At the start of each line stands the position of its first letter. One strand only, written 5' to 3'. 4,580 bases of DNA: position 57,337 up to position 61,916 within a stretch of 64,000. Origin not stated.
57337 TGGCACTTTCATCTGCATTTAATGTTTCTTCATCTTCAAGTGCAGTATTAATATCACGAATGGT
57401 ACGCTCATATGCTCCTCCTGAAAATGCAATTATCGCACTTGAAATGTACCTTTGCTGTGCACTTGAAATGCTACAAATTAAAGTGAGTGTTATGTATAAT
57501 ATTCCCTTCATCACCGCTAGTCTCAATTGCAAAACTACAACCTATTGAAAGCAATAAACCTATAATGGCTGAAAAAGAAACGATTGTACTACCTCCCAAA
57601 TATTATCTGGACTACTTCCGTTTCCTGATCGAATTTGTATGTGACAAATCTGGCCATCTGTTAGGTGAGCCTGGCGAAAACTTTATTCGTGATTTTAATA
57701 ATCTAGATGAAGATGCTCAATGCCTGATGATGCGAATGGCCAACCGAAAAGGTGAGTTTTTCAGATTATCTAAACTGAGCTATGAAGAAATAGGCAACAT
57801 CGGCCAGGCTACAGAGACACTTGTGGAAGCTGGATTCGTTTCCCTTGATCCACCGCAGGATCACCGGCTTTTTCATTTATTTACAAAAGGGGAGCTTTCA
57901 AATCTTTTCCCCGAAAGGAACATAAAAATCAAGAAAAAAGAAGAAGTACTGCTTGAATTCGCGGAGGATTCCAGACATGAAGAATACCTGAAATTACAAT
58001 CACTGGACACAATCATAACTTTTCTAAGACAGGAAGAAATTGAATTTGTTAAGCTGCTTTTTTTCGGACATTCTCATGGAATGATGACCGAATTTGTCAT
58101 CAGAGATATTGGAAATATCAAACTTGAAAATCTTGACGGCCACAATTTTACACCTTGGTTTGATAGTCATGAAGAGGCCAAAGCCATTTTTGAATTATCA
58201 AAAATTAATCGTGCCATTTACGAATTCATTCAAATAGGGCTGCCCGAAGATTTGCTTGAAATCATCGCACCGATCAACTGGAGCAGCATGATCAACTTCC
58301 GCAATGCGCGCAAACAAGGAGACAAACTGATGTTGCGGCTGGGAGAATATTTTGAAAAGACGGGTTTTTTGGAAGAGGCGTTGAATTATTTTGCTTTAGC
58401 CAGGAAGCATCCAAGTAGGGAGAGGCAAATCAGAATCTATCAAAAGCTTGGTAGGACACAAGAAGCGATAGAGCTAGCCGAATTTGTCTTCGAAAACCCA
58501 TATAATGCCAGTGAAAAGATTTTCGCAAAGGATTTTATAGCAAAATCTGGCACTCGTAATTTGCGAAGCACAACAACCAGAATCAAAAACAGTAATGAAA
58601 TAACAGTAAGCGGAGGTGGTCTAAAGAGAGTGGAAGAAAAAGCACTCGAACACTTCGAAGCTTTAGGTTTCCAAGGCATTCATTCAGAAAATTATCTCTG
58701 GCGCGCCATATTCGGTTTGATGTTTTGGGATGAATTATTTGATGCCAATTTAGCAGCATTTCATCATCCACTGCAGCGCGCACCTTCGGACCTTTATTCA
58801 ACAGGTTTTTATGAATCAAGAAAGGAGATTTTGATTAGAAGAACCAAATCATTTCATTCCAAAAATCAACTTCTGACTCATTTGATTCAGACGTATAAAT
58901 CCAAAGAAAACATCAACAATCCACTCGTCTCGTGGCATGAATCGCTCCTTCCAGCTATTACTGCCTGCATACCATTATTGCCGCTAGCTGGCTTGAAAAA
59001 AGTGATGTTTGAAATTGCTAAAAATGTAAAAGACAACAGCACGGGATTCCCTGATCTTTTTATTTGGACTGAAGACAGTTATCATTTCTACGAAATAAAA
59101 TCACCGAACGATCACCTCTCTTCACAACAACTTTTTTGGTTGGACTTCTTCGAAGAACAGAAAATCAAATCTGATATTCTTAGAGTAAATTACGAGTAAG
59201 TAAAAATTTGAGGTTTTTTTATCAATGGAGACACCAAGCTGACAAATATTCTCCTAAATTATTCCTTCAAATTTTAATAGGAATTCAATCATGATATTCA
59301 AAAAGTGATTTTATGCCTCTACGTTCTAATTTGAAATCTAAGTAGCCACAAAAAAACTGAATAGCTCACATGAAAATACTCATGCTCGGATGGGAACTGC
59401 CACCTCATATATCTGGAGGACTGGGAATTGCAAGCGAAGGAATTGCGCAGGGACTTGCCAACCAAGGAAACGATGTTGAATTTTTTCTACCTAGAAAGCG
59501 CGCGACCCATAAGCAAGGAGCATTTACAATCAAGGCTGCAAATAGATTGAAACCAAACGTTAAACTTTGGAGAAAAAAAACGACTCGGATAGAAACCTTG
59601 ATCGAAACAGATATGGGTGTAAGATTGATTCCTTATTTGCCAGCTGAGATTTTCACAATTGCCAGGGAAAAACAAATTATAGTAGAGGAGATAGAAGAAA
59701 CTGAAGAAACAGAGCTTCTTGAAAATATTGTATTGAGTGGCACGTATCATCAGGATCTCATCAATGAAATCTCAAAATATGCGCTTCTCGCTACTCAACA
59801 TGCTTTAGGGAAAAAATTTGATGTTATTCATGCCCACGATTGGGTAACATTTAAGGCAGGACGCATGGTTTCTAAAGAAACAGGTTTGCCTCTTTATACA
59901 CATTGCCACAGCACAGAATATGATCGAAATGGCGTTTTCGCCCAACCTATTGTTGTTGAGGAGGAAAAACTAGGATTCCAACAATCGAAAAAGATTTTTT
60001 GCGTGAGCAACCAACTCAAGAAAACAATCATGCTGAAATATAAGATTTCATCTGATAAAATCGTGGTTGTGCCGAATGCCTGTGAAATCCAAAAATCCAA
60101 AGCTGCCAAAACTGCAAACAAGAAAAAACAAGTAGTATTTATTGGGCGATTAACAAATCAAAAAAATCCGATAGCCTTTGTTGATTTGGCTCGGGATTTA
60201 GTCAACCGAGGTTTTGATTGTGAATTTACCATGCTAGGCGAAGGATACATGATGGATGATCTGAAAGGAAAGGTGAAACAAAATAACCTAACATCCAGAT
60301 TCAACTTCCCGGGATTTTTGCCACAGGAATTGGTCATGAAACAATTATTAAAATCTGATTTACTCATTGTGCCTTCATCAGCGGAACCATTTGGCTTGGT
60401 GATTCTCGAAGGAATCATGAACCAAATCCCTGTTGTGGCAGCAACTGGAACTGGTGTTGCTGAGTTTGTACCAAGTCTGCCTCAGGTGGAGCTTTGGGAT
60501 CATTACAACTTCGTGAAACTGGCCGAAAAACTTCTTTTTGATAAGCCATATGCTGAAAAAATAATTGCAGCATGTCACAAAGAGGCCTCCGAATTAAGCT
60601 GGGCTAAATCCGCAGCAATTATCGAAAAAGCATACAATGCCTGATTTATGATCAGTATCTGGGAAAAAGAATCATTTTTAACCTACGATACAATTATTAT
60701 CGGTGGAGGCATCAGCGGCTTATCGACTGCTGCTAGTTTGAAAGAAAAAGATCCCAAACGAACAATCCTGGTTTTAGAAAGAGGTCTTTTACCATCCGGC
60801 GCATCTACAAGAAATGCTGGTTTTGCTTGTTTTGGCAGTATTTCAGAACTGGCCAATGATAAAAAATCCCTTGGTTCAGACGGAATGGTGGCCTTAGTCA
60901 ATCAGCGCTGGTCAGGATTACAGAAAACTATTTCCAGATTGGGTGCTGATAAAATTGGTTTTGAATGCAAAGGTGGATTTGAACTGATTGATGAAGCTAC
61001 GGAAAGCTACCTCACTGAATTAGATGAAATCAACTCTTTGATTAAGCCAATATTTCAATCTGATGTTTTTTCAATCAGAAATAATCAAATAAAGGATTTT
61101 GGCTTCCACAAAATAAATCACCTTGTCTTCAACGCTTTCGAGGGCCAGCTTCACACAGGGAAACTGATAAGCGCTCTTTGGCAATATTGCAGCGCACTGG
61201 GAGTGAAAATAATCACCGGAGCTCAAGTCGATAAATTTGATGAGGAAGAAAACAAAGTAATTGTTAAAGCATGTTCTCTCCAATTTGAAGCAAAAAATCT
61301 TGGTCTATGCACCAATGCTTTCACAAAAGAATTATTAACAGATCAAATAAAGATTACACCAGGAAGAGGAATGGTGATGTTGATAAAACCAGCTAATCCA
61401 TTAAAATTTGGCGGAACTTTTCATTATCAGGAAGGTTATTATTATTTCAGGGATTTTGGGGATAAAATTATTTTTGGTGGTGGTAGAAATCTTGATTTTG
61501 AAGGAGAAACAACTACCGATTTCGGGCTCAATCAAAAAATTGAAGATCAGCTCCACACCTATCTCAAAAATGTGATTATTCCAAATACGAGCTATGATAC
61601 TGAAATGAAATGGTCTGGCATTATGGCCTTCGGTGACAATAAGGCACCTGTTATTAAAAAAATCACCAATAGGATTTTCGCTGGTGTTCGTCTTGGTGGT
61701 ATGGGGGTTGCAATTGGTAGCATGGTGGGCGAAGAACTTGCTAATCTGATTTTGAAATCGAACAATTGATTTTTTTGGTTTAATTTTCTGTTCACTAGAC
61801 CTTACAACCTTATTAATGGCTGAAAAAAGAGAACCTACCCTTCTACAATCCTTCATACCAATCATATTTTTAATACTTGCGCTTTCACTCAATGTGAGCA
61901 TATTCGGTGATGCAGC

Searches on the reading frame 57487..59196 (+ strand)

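Call 76: search_protein_families(library=pfam, proteins=[window:57487-59196:+], max_evalue=0.0001)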
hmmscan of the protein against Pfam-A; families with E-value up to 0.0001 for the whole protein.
window:57487-59196:+ (570 aa): 2 families
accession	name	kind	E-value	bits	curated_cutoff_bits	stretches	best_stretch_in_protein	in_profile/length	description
PF21315.3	FAN1_HTH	-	1.8e-23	82.7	27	1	39-118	2-81/82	FAN1, HTH domain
PF08774.17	VRR_NUC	-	7.6e-17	61.9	23.8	1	459-567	3-114/116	VRR-NUC domain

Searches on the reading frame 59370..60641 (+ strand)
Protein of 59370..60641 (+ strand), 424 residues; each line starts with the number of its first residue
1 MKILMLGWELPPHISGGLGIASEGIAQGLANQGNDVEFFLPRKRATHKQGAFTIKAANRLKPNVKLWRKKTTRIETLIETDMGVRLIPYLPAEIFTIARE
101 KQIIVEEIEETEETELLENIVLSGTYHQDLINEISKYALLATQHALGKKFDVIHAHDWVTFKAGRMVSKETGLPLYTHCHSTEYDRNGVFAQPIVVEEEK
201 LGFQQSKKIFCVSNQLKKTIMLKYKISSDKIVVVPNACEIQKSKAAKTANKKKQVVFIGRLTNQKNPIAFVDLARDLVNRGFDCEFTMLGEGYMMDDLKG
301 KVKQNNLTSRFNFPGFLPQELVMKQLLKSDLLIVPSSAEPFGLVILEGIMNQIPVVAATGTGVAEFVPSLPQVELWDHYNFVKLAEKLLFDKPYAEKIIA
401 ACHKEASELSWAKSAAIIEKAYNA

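Call 79: search_protein_families(library=pfam, proteins=[window:59370-60641:+], max_evalue=0.00001)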
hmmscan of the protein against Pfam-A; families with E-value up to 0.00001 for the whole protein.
window:59370-60641:+ (424 aa): 6 families
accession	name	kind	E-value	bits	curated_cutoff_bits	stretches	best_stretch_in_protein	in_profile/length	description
PF00534.26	Glycos_transf_1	-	2.8e-21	76.2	26.4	1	244-379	7-143/172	Glycosyl transferases group 1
PF13439.12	Glyco_transf_4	-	1.4e-17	64.7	28.5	1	142-239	65-167/170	Glycosyltransferase Family 4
PF13692.12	Glyco_trans_1_4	-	1e-16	61.9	27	1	253-367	2-115/142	Glycosyl transferases group 1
PF08323.17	Glyco_transf_5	-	2e-15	57.6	22.7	1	2-189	1-175/239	Starch synthase catalytic domain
PF13579.12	Glyco_trans_4_4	-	4.7e-11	43.7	29.7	1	142-236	64-157/158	Glycosyl transferase 4-like domain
PF20706.3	GT4-conflict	-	9.6e-10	38.4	26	1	233-369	176-322/385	Family 4 Glycosyltransferase in conflict systems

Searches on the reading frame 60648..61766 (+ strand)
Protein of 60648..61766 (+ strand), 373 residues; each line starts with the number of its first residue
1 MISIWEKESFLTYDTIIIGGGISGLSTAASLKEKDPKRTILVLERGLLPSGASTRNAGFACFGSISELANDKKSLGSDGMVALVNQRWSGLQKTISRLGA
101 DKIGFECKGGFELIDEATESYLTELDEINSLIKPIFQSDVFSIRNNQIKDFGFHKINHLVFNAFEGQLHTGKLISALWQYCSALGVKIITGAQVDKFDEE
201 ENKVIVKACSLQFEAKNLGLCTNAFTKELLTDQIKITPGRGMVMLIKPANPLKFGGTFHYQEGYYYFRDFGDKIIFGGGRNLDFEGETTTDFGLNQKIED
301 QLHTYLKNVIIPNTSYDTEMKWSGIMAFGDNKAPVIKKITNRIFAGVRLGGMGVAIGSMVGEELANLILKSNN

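Call 79: search_protein_families(library=pfam, proteins=[window:60648-61766:+], max_evalue=0.00001)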
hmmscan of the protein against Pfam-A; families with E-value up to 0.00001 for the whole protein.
window:60648-61766:+ (373 aa): 2 families
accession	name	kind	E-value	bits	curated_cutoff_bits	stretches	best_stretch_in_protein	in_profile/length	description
PF01266.30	DAO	-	1.5e-38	133.7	27.9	1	14-367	1-353/353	FAD dependent oxidoreductase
PF13450.12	NAD_binding_8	-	7.2e-06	26.6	21.9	0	17-55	1-37/68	NAD(P)-binding Rossmann-like domain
